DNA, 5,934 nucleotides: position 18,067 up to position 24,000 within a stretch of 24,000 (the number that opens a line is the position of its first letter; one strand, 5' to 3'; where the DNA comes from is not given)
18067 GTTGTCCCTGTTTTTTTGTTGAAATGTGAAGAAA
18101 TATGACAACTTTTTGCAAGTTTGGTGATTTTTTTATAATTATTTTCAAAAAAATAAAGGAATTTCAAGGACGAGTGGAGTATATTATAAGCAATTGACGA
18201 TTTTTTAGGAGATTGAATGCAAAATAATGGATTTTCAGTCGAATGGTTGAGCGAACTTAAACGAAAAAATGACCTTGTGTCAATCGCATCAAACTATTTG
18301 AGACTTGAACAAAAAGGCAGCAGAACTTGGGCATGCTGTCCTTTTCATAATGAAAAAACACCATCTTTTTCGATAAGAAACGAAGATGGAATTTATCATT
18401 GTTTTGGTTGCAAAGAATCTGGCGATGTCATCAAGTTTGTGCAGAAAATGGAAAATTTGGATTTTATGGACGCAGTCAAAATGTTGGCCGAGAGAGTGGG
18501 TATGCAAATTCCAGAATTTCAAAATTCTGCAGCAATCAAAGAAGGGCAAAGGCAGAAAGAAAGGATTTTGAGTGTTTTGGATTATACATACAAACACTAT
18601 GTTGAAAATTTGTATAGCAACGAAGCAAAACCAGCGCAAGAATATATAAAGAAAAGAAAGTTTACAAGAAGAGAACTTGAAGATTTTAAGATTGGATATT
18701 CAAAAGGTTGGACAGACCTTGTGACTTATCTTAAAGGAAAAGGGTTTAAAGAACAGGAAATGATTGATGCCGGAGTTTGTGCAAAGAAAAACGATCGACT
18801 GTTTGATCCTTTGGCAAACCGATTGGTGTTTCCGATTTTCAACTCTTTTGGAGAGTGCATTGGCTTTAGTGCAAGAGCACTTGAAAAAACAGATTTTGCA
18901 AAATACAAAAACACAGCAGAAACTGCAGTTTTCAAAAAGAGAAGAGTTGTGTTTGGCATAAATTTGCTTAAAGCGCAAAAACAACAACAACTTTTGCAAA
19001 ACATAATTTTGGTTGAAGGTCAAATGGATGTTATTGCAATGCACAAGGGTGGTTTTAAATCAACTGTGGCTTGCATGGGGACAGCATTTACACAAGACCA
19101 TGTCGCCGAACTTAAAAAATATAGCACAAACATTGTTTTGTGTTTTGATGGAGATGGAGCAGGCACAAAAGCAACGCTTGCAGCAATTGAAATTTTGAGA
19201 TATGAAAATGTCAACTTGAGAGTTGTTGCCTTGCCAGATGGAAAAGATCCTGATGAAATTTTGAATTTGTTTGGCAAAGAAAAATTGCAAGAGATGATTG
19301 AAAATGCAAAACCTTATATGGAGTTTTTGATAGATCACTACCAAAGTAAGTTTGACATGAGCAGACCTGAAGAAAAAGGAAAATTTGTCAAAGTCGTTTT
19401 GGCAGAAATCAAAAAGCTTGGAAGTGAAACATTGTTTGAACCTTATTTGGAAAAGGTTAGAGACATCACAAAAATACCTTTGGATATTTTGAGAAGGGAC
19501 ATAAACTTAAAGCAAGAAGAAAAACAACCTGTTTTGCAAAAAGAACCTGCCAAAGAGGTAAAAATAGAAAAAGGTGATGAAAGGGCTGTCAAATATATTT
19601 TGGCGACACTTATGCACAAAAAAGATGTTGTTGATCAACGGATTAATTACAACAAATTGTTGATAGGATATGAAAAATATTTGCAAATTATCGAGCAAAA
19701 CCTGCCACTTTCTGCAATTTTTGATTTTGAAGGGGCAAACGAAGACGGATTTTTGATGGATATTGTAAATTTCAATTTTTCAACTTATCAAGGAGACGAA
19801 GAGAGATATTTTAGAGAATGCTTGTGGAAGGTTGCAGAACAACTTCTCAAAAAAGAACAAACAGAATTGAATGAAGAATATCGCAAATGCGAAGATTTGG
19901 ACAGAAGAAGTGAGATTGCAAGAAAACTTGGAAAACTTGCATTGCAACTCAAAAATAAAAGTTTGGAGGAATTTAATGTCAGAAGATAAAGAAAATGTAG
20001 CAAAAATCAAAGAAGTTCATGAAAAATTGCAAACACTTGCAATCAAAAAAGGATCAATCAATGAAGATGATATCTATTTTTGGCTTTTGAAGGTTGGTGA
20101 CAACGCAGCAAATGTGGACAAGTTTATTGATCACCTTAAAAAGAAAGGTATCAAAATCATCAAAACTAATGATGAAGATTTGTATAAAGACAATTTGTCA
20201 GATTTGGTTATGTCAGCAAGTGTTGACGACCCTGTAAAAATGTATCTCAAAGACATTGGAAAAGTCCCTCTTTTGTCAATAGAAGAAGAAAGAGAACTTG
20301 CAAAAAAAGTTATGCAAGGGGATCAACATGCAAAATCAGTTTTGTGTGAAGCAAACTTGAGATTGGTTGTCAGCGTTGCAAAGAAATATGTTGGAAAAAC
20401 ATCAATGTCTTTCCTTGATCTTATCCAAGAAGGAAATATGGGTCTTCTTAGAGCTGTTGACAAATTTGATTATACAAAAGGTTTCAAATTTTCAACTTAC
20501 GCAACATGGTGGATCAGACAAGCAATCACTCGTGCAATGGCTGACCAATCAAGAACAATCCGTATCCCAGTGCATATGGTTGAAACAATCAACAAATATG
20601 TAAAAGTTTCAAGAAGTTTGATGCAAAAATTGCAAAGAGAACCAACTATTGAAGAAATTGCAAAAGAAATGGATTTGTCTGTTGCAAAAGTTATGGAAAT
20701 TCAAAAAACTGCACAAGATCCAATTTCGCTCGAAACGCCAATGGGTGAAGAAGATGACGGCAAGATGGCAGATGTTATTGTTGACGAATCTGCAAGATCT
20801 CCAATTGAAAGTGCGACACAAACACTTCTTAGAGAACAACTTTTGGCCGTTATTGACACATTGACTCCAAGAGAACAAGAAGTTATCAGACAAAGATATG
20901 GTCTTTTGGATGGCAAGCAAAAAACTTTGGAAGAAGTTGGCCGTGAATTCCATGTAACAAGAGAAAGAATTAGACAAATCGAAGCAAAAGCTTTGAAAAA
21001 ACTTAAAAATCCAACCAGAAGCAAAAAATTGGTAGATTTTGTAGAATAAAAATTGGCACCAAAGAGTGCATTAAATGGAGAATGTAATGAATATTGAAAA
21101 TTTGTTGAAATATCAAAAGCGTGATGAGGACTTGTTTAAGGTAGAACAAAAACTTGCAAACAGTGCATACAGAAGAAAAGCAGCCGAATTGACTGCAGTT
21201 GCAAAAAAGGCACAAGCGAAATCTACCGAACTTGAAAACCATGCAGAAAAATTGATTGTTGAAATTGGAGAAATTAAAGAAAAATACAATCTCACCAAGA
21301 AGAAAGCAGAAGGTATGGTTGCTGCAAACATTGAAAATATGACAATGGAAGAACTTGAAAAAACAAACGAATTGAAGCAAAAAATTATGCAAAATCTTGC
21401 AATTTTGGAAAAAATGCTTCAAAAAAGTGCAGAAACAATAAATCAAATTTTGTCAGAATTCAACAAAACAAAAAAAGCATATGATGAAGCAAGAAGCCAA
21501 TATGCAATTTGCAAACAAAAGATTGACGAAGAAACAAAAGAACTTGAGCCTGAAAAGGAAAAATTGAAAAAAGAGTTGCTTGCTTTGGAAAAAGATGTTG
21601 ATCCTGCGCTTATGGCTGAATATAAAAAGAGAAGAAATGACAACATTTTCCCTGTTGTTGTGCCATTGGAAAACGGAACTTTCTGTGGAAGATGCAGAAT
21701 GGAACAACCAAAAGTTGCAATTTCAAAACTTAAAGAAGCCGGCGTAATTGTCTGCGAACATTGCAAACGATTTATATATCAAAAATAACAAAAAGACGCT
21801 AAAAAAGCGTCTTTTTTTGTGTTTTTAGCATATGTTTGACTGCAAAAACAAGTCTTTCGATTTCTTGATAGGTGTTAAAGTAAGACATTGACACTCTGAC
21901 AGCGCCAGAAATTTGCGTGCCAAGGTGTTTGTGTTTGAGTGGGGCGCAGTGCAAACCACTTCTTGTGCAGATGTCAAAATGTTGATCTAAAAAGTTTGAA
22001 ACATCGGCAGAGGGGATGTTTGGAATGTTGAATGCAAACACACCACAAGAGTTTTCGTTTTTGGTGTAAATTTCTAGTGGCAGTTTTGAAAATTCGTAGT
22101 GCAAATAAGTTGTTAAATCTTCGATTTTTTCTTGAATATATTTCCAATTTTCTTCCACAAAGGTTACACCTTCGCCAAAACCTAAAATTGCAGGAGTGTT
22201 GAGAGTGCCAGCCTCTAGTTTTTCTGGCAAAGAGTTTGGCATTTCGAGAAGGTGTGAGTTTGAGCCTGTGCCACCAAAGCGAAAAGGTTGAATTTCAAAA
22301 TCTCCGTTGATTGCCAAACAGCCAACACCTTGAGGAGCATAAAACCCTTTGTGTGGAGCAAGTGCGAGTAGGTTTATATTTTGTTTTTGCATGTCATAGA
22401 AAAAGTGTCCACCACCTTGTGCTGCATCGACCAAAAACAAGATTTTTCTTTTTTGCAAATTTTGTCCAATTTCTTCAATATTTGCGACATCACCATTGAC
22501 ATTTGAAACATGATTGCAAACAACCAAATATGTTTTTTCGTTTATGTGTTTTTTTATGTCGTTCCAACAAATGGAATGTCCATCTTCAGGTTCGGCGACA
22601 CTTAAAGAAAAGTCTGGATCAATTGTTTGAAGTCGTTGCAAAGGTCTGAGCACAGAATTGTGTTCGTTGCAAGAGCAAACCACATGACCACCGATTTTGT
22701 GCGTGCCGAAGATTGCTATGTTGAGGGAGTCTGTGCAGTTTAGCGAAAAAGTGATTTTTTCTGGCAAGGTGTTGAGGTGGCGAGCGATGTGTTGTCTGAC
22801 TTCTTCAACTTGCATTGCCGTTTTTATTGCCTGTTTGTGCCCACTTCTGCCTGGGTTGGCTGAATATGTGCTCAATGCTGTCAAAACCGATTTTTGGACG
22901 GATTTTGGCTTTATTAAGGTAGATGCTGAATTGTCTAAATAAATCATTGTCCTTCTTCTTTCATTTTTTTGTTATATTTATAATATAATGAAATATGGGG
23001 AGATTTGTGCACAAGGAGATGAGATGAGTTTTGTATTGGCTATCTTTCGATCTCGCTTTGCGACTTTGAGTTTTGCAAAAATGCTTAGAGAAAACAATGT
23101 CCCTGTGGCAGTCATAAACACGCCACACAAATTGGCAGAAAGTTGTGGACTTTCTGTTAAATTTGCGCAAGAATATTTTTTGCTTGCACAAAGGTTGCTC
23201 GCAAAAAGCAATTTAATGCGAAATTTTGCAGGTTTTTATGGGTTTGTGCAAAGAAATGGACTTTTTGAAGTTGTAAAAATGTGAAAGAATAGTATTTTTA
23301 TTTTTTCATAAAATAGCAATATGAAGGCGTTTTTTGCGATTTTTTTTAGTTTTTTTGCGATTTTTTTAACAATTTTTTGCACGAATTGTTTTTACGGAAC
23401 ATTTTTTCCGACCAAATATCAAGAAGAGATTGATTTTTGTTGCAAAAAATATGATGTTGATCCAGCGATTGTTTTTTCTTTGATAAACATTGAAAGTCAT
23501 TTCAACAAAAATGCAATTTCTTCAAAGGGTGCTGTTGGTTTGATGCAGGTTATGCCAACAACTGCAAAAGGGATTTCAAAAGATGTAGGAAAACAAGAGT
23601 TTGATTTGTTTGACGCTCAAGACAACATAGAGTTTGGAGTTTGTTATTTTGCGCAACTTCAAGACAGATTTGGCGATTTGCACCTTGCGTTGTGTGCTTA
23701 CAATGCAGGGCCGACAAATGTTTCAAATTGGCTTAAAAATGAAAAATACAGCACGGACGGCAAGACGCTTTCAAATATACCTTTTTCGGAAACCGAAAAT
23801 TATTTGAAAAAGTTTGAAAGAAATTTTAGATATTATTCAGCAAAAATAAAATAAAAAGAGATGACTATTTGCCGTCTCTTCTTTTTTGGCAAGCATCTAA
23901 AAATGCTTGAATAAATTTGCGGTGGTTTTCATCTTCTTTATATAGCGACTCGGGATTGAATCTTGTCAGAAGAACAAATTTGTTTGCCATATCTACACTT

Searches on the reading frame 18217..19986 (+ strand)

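Call 7: search_protein_families(library=pfam, proteins=[window:18217-19986:+])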
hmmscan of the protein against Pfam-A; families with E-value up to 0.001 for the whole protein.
window:18217-19986:+ (590 aa): 7 families
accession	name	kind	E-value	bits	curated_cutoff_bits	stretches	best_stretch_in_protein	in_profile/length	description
PF01807.25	Zn_ribbon_DnaG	-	6.3e-34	116.1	24.9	1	9-100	4-95/98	CHC2 zinc finger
PF08275.17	DNAG_N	-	1.2e-32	113.1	26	1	128-250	2-126/128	DNA primase catalytic core, N-terminal domain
PF13155.12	Toprim_2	-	4.3e-23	81.9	22.1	1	264-349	1-88/88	Toprim-like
PF13662.12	Toprim_4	-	9.9e-20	71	25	1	263-338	3-85/85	Toprim domain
PF01751.28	Toprim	-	1.1e-13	51.6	23.1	1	263-329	2-86/96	Toprim domain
PF13362.12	Toprim_3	-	1.6e-07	32.1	27.2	1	263-354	2-94/95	Toprim domain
PF10410.14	DnaB_bind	-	1e-06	29.4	20.6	1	368-422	1-55/56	DnaB-helicase binding domain of primase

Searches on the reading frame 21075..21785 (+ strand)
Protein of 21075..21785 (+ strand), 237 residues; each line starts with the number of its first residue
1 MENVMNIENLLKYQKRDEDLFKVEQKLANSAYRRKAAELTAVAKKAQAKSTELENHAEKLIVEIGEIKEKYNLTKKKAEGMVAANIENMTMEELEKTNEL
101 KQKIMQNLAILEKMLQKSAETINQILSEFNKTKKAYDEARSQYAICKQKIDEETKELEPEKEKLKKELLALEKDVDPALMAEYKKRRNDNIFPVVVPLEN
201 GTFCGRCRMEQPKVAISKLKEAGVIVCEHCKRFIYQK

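Call 63: search_protein_families(library=pfam, proteins=[window:21075-21785:+], max_evalue=0.1)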
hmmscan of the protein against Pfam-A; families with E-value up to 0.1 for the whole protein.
window:21075-21785:+ (237 aa): 3 families
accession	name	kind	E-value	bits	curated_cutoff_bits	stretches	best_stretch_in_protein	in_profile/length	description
PF02591.20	Zn_ribbon_9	-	4.2e-05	24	29.1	1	204-233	2-32/33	C4-type zinc ribbon domain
PF10458.14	Val_tRNA-synt_C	-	0.011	16.4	25.9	1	15-62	15-60/66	Valyl tRNA synthetase tRNA binding arm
PF09539.15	DUF2385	-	0.046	14.7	25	0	103-169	33-93/96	Protein of unknown function (DUF2385)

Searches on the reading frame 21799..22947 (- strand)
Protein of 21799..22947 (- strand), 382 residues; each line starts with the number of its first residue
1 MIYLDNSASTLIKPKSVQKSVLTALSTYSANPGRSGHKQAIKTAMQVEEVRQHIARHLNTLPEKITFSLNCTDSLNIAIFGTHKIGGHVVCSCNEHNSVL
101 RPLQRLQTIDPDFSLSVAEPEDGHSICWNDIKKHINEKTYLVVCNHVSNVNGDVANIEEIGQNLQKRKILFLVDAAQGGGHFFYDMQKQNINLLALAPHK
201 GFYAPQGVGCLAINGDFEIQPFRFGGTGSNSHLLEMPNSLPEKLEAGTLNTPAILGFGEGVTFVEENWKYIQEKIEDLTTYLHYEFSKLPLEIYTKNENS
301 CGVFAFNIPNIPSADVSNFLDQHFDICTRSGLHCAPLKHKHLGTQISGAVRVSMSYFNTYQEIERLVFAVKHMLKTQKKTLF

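Call 63: search_protein_families(library=pfam, proteins=[window:21799-22947:-], max_evalue=0.1)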
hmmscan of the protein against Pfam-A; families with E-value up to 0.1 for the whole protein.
window:21799-22947:- (382 aa): 6 families
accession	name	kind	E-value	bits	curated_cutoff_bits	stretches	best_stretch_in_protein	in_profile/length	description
PF00266.25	Aminotran_5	-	6.6e-71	239.7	21.5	1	2-366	1-371/371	Aminotransferase class-V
PF00155.27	Aminotran_1_2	-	0.0011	18.7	19.7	1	48-180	45-191/361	Aminotransferase class I and II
PF01053.26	Cys_Met_Meta_PP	-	0.0057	15.7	27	1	128-181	127-180/381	Cys/Met metabolism PLP-dependent enzyme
PF01041.23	DegT_DnrJ_EryC1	-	0.011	15.4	19.8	1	121-180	95-151/360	DegT/DnrJ/EryC1/StrS aminotransferase family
PF01276.26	OKR_DC_1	-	0.035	13.3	27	0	128-195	157-224/417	Orn/Lys/Arg decarboxylase, major domain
PF00282.25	Pyridoxal_deC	-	0.051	12.7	27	1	131-211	185-277/375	Pyridoxal-dependent decarboxylase conserved domain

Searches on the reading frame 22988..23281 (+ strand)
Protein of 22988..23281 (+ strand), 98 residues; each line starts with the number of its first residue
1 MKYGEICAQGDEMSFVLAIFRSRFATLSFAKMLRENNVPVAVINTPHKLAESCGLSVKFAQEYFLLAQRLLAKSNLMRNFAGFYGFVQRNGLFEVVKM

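Call 63: search_protein_families(library=pfam, proteins=[window:22988-23281:+], max_evalue=0.1)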
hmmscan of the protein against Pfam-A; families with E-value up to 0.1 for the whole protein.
window:22988-23281:+ (98 aa): 1 family
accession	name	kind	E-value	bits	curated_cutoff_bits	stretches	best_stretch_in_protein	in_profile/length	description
PF11823.13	Se_S_carrier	-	1.7e-10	40.6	25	1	17-76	3-62/69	Putative Se/S carrier protein-like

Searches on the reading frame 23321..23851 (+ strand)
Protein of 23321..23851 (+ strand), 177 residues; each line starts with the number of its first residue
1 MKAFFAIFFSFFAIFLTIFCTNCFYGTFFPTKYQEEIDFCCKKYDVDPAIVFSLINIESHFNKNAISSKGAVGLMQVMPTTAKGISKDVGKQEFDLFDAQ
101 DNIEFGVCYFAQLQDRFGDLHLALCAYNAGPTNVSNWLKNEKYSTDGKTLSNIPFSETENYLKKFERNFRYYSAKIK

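Call 63: search_protein_families(library=pfam, proteins=[window:23321-23851:+], max_evalue=0.1)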
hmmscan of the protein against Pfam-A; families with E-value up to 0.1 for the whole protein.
window:23321-23851:+ (177 aa): 3 families
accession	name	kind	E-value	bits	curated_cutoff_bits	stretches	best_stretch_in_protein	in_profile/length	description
PF01464.25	SLT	-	3.1e-31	107.8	21.3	1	42-143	8-110/117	Transglycosylase SLT domain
PF13406.11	SLT_2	-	1.6e-05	24.7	24.3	1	26-65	66-105/292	Transglycosylase SLT domain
PF19489.4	SLT_4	-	0.029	14.4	27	1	33-80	34-79/184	Transglycosylase SLT domain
